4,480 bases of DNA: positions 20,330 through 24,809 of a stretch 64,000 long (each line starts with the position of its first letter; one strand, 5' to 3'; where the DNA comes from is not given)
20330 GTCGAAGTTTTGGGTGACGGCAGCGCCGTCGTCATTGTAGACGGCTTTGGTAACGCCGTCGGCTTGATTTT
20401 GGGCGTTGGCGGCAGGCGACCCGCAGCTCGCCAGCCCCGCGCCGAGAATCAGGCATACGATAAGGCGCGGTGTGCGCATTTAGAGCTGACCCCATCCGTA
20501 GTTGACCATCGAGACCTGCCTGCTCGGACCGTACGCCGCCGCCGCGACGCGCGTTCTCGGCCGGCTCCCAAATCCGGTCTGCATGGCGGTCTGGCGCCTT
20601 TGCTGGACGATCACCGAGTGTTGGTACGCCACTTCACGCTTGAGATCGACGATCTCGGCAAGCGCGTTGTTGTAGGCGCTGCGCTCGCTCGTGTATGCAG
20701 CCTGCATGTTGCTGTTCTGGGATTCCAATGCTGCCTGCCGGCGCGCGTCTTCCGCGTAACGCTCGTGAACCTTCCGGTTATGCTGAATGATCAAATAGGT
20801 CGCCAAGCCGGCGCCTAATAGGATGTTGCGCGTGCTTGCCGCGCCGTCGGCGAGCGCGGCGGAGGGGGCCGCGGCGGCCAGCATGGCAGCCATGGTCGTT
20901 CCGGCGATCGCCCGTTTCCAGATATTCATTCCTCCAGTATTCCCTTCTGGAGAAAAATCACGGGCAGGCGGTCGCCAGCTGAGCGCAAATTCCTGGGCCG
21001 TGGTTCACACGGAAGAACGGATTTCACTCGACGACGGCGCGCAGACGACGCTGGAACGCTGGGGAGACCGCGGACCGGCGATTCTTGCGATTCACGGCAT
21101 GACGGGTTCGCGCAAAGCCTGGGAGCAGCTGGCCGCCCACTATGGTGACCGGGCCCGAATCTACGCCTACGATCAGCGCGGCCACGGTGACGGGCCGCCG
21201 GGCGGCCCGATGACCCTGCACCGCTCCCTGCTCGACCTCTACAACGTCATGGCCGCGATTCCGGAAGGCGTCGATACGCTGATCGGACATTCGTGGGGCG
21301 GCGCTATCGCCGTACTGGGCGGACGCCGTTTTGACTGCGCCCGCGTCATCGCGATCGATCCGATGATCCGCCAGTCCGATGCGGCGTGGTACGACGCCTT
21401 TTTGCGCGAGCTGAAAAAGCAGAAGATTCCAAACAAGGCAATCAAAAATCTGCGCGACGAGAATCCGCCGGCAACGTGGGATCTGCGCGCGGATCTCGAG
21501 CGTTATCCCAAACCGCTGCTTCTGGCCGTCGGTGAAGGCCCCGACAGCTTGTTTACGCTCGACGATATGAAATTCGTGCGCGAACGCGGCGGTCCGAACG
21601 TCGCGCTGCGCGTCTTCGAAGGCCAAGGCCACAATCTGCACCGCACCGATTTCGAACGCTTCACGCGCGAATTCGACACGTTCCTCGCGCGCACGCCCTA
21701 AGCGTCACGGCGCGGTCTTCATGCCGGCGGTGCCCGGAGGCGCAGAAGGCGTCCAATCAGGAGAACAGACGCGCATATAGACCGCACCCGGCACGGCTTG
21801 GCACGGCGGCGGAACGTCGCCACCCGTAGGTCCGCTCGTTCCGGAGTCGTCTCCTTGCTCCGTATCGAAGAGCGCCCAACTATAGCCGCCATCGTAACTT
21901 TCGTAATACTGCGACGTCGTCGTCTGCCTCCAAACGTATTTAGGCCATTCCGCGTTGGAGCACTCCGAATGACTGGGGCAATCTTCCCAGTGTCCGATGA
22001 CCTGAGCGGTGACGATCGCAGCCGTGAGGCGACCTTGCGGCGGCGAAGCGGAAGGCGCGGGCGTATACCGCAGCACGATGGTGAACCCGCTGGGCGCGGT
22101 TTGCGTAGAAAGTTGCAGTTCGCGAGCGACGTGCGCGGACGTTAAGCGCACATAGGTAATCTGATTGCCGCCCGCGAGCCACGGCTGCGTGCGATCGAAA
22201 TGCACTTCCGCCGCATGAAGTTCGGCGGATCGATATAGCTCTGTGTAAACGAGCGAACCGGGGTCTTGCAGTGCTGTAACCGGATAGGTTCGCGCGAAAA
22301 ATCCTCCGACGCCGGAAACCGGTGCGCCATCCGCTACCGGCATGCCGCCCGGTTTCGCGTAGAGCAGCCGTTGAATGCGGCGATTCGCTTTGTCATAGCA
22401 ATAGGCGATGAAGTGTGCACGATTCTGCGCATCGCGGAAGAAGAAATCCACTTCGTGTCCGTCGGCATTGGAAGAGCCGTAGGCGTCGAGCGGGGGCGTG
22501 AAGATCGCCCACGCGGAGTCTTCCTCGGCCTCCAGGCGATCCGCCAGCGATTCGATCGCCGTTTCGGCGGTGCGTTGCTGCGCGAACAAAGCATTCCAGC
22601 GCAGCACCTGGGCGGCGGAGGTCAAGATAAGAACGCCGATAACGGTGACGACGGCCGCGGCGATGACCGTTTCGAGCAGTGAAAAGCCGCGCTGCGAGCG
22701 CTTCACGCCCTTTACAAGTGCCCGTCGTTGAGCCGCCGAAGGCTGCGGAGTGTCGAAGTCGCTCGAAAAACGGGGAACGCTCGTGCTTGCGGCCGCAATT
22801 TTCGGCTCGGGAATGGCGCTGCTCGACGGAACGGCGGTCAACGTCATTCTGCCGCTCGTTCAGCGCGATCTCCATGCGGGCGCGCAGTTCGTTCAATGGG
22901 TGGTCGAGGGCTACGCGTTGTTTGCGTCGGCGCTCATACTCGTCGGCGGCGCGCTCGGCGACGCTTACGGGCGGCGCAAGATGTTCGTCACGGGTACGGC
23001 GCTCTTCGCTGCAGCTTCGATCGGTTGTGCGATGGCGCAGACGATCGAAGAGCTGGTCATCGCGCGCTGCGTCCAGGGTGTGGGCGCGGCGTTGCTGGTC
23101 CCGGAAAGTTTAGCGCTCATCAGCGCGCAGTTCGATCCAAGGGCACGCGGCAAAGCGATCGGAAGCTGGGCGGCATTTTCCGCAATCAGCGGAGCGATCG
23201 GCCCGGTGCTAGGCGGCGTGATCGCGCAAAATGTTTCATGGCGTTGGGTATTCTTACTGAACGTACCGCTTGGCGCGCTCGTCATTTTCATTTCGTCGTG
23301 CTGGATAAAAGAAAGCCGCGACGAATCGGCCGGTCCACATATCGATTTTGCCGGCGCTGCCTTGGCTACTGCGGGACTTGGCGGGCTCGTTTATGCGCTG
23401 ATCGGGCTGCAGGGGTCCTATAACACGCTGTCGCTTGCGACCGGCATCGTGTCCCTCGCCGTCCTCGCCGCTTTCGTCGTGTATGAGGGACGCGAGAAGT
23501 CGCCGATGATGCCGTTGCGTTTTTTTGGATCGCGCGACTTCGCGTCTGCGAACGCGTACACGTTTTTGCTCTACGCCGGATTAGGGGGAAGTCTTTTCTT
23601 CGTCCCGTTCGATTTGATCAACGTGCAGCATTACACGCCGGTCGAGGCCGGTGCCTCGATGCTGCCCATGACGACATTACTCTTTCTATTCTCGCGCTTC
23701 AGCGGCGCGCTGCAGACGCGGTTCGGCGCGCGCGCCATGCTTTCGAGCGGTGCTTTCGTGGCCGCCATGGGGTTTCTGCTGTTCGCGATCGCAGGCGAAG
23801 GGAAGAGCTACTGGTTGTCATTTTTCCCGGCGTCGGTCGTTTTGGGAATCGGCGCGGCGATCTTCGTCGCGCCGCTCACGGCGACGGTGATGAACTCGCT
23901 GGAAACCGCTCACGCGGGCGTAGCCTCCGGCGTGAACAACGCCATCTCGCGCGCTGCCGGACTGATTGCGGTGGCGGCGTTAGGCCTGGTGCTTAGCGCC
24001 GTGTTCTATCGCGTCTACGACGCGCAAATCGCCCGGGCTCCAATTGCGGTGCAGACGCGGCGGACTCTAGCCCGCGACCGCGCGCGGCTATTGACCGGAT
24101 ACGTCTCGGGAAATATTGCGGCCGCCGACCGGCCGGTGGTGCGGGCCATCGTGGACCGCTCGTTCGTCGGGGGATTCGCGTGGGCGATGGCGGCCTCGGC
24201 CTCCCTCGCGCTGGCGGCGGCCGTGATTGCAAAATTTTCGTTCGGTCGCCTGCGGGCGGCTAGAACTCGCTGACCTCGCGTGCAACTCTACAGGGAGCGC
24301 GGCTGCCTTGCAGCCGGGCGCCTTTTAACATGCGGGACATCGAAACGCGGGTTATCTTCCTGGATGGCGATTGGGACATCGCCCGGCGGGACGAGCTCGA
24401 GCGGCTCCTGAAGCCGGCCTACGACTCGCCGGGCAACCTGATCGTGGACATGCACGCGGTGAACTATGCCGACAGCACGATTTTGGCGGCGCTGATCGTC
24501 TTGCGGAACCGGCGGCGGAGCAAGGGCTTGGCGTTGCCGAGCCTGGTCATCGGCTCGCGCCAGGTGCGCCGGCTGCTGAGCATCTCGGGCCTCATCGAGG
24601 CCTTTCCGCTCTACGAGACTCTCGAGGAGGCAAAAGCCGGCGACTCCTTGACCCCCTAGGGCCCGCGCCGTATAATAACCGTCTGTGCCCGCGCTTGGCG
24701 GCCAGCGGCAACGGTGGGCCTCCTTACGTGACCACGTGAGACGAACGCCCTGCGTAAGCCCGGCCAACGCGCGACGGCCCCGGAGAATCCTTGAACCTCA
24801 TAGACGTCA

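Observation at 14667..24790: rpoB and rpoC are uncoupled by 10.1 kb of unrelated genes on both strands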

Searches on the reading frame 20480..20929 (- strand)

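Call 3: search_protein_families(library=pfam, proteins=[window:20480-20929:-], max_evalue=0.01)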
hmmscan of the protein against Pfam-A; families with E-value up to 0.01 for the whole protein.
window:20480-20929:- (149 aa): 2 families
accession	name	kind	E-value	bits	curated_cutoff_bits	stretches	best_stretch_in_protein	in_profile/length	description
PF23735.1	KIF9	-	0.0021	18.7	31.9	1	49-113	58-122/140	Kinesin-like protein KIF9 domain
PF13672.11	PP2C_2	-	0.0097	15.9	24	0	20-79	23-80/209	Protein phosphatase 2C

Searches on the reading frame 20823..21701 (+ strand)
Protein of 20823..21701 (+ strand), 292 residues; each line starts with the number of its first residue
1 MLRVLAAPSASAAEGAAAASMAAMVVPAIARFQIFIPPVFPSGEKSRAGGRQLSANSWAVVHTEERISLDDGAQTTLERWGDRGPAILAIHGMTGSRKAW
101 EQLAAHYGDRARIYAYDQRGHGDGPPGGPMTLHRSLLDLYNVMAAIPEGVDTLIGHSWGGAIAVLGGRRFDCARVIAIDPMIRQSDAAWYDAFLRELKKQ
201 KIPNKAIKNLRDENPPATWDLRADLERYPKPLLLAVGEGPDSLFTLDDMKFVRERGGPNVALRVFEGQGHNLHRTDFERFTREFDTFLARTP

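Call 17: search_protein_families(library=pfam, proteins=[window:20823-21701:+], max_evalue=0.01)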
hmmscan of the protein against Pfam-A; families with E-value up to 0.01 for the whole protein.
window:20823-21701:+ (292 aa): 4 families
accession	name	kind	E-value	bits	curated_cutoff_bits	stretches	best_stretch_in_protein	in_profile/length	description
PF12697.13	Abhydrolase_6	-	5.1e-16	60.4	26.3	1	87-274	1-208/217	Alpha/beta hydrolase family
PF00561.26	Abhydrolase_1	-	8.2e-13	49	25.8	1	85-164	1-84/245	alpha/beta hydrolase fold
PF12146.15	Hydrolase_4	-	2.3e-10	40.6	27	1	86-210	6-142/239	Serine aminopeptidase, S33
PF00975.26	Thioesterase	-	0.0032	18.2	26.4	1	87-163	3-80/226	Thioesterase domain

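Call 22: find_related_loci(query=A1, collection=metagenome_contigs, flank=10000)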
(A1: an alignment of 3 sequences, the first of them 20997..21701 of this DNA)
Query A1 (234 aa) in metagenome_contigs; peptide patterns used: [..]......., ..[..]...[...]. (x = any residue, [..] = any of these).
600 stretches matched a pattern (row limit reached: there are more); 358 encode a relative of the query (tblastn E <= 1e-3); the best 80 are kept; 80 distinct loci.
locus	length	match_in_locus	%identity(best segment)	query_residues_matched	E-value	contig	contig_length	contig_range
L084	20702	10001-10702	92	1-234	6e-148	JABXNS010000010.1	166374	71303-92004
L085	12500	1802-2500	92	2-234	8e-146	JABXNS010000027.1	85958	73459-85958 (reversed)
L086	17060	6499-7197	85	1-233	9e-135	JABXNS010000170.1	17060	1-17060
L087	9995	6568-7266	77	1-233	8e-124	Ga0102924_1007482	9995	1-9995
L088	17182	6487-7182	84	2-233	1e-135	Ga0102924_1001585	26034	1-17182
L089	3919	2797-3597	61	2-233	5e-107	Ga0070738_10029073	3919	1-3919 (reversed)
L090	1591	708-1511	60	1-233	1e-113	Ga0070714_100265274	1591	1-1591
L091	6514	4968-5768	60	2-233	1e-105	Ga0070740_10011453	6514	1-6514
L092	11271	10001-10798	62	2-232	4e-105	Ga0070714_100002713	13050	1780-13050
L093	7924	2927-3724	60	2-232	8e-104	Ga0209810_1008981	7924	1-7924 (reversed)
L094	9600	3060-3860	61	1-232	1e-102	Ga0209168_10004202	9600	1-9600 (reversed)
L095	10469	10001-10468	84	2-157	7e-88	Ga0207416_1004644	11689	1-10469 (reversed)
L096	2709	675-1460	48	5-233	1e-74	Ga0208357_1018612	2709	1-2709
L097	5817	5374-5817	76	2-149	9e-74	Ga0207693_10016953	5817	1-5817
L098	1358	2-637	55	56-232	5e-75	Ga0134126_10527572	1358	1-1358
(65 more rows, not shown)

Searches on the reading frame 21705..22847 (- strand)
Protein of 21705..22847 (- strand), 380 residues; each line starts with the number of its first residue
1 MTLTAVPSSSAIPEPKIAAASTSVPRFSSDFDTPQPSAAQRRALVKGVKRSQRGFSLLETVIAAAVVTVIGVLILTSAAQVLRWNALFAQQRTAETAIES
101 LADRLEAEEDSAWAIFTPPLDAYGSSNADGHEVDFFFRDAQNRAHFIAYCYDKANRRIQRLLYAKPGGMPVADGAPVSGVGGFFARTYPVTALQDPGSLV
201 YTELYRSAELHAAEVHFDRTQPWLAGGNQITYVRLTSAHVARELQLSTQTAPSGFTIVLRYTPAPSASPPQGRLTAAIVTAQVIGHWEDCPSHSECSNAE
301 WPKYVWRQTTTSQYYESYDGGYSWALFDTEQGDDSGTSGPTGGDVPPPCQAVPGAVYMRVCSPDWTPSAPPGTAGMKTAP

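Call 3: search_protein_families(library=pfam, proteins=[window:21705-22847:-], max_evalue=0.01)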
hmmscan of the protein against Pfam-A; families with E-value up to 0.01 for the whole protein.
window:21705-22847:- (380 aa): 1 family
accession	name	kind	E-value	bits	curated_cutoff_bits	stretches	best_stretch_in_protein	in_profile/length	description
PF07963.17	N_methyl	-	0.00026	20.9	21.2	1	49-74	1-26/27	Prokaryotic N-terminal methylation motif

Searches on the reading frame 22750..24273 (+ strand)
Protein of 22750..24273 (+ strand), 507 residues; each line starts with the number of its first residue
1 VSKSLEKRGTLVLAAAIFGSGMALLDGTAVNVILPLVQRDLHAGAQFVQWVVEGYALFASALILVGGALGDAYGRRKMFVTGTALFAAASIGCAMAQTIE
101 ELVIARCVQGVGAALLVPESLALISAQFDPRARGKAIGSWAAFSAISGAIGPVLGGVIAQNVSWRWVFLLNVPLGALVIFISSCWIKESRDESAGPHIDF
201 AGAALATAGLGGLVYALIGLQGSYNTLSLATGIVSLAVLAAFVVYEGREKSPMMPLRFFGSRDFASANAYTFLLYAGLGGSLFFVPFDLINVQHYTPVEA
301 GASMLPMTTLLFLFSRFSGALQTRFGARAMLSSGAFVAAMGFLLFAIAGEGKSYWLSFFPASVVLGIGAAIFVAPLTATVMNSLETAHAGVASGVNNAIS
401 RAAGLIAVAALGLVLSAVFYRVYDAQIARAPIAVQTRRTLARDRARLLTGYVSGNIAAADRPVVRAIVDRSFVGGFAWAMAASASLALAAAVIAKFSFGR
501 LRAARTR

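Call 3: search_protein_families(library=pfam, proteins=[window:22750-24273:+], max_evalue=0.01)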
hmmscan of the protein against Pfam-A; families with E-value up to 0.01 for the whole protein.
window:22750-24273:+ (507 aa): 3 families
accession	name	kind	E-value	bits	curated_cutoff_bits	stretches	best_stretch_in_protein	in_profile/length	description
PF07690.21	MFS_1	-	1.2e-50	172.8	33.4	1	17-407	2-346/347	Major Facilitator Superfamily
PF05977.19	MFS_3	-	5.4e-07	28.9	27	1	40-203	39-206/524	Transmembrane secretion effector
PF03137.26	OATP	-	0.0076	15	25.8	0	98-160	132-194/545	Organic Anion Transporter Polypeptide (OATP) family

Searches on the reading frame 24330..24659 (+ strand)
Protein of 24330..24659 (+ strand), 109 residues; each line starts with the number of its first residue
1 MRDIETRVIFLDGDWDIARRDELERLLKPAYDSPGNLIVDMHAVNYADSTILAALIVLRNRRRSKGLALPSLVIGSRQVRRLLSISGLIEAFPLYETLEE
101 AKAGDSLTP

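Call 3: search_protein_families(library=pfam, proteins=[window:24330-24659:+], max_evalue=0.01)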
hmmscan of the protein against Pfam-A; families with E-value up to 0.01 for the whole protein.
window:24330-24659:+ (109 aa): 2 families
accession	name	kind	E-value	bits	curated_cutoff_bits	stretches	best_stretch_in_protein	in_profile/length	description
PF01740.26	STAS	-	5.3e-12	45.9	22.6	1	7-101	11-106/106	STAS domain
PF13466.11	STAS_2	-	3.7e-09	37.1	29.2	1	11-88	3-79/80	STAS domain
